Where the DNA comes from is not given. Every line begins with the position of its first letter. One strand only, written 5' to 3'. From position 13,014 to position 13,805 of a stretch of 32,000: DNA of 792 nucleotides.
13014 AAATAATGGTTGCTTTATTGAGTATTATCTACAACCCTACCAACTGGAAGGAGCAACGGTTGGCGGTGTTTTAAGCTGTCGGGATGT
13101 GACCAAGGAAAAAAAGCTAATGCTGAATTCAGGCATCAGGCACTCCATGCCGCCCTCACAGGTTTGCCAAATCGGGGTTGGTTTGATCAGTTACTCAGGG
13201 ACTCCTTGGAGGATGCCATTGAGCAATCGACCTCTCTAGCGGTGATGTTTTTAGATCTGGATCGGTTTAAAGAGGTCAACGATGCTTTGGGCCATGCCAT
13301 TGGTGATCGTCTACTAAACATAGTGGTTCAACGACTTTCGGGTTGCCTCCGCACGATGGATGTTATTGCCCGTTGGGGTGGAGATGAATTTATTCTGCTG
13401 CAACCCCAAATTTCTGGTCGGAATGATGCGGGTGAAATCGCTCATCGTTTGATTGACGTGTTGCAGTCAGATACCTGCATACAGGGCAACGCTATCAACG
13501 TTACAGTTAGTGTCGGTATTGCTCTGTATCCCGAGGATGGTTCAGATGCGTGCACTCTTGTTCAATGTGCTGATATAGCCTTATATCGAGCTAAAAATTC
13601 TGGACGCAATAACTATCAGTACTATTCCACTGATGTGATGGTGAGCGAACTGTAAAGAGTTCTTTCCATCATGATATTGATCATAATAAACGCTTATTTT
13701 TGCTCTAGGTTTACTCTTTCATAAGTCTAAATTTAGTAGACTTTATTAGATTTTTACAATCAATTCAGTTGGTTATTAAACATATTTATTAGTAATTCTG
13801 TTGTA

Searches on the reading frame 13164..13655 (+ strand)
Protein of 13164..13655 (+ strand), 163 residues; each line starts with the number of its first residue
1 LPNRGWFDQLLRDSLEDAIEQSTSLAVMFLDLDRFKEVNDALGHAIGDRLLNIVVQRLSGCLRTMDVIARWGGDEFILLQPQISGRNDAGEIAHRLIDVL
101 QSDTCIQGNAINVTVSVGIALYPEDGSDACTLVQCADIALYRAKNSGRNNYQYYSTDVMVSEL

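Call 36: search_protein_families(library=pfam, proteins=[window:13164-13655:+], max_evalue=0.001)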
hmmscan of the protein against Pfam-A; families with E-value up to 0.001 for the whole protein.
window:13164-13655:+ (163 aa): 1 family
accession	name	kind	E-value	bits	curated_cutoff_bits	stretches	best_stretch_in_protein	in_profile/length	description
PF00990.26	GGDEF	-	7.9e-45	153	23.8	1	1-150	9-161/161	Diguanylate cyclase, GGDEF domain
